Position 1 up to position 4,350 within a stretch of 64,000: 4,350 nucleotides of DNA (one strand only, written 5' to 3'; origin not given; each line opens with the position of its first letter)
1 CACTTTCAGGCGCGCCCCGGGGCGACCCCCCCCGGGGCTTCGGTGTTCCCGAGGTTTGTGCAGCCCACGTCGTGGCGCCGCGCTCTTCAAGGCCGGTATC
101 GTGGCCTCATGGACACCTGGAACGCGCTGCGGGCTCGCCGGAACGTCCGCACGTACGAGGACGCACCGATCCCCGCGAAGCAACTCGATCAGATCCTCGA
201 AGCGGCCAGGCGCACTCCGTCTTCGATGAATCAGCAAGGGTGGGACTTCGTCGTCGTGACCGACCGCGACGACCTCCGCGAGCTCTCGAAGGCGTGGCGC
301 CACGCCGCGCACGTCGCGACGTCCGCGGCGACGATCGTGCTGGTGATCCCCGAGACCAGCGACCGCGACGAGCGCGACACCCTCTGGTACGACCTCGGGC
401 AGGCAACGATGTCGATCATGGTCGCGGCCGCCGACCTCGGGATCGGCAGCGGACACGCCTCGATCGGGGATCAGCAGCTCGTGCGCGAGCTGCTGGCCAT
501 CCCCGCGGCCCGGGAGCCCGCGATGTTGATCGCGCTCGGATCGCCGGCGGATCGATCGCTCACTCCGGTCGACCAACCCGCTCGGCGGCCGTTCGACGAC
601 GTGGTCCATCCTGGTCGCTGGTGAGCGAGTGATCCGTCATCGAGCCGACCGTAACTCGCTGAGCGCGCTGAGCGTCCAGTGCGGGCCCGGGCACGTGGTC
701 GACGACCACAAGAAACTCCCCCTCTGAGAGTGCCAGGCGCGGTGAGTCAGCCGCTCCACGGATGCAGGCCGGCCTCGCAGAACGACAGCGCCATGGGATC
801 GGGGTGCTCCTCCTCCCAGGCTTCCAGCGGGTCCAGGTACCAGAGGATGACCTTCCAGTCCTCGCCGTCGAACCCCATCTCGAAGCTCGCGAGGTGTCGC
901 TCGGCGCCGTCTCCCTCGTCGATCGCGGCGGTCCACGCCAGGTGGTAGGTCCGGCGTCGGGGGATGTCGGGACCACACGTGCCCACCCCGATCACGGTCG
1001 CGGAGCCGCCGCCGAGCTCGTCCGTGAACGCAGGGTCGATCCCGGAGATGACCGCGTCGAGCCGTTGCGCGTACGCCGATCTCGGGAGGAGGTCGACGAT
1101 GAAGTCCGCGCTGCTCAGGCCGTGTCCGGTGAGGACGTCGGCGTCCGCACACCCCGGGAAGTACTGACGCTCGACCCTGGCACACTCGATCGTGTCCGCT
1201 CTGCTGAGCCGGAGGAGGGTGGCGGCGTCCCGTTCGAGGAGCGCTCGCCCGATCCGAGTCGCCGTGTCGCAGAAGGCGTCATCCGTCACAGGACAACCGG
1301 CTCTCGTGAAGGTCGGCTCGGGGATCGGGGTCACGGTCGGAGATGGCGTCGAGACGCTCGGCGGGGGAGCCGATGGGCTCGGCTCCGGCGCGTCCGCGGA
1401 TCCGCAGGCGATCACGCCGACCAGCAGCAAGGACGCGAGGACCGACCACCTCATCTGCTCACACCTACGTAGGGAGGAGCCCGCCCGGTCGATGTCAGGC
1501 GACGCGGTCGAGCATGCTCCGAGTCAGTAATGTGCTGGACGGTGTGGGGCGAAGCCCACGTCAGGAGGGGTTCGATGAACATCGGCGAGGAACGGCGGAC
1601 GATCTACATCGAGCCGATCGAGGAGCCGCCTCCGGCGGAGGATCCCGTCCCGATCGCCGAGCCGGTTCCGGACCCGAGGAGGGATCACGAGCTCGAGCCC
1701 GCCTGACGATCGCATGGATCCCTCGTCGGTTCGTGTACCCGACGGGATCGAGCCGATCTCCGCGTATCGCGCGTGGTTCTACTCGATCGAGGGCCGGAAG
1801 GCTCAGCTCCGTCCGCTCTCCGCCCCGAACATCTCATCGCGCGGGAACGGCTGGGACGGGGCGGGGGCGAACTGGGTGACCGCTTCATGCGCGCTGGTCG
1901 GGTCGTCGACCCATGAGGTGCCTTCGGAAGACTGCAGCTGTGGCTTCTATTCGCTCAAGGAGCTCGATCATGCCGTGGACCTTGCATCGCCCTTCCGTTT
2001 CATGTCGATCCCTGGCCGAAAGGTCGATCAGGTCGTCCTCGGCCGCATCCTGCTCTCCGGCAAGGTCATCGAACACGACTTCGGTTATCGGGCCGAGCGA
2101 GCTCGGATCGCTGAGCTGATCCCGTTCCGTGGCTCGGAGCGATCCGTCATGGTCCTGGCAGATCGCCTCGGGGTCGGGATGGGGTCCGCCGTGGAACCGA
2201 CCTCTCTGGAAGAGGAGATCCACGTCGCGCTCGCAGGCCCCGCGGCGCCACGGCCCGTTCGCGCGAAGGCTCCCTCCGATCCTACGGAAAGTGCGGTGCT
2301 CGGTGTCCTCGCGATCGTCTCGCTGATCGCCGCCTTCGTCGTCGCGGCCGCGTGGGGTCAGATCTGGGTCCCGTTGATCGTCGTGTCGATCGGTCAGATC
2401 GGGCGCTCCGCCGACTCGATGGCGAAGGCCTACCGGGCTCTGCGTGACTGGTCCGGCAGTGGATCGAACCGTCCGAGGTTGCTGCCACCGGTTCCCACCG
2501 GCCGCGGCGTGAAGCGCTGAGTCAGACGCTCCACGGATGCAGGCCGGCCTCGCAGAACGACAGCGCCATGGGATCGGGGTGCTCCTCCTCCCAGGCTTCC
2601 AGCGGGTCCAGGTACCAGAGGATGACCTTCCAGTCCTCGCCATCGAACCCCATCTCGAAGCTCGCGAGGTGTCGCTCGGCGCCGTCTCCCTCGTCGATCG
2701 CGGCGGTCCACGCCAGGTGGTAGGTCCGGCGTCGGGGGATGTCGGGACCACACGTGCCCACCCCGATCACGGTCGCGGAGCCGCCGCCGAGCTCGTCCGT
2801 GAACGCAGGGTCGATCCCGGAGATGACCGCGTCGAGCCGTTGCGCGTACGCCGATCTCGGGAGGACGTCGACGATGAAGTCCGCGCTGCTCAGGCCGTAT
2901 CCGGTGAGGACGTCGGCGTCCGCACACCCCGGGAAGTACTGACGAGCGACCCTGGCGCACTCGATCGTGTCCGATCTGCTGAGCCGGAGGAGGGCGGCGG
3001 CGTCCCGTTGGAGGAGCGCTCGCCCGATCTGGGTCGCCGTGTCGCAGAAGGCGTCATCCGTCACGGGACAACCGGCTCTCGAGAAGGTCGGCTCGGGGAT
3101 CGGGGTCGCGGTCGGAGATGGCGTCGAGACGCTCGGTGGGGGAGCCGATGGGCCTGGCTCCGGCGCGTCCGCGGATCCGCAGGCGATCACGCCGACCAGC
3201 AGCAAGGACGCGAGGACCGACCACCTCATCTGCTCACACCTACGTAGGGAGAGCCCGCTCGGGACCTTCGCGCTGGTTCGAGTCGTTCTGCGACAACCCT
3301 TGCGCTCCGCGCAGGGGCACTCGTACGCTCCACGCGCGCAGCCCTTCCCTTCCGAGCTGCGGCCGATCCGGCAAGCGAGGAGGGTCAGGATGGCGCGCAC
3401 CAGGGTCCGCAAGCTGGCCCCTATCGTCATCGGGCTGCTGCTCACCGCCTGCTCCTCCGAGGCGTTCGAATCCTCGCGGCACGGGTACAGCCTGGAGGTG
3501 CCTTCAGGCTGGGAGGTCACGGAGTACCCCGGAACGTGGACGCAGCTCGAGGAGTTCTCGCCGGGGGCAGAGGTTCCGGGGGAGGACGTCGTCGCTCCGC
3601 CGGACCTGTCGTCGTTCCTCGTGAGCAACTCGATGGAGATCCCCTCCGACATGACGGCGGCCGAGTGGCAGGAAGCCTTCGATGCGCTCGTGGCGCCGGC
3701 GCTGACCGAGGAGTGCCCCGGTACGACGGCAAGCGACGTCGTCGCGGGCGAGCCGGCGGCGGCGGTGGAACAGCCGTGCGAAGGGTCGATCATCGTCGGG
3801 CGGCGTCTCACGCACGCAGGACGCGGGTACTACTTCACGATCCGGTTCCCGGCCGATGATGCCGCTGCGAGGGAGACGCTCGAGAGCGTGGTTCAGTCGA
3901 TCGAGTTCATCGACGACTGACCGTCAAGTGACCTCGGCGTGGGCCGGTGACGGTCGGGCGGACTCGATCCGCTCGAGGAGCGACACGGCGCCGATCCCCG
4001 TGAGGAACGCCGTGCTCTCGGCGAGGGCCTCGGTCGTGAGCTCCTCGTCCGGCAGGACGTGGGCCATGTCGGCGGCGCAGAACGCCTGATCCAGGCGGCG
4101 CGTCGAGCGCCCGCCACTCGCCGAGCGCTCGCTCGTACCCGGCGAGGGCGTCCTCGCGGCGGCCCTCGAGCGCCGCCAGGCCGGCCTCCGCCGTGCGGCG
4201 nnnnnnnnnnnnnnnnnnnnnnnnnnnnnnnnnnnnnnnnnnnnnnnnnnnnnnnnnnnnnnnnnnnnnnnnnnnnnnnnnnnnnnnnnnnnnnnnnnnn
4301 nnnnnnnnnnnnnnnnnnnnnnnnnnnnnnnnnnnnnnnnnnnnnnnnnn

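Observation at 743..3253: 736-bp tandem direct repeat duplicating a lipoprotein gene around a two-gene insert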

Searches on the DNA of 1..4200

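Call 36: search_rna_families(source=window, start=1, end=4200, threshold=evalue, max_evalue=1)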
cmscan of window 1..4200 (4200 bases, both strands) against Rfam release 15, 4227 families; matches with E-value up to 1: 4.
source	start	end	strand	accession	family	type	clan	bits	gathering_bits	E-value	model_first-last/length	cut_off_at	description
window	942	990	-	RF01840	ovine_lenti_FSE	Cis-reg; frameshift_element;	-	21.1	45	0.65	1-54/54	no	ribosomal frameshift element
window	2717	2765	-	RF01840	ovine_lenti_FSE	Cis-reg; frameshift_element;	-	21.1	45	0.65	1-54/54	no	ribosomal frameshift element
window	3524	3587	+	RF01762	whalefall-1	Gene; sRNA;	-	18.3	37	0.31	1-56/56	no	Whalefall-1 RNA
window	304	338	-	RF01395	isrL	Gene; sRNA;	-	15.3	35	0.31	305-339/345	no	isrL Hfq binding RNA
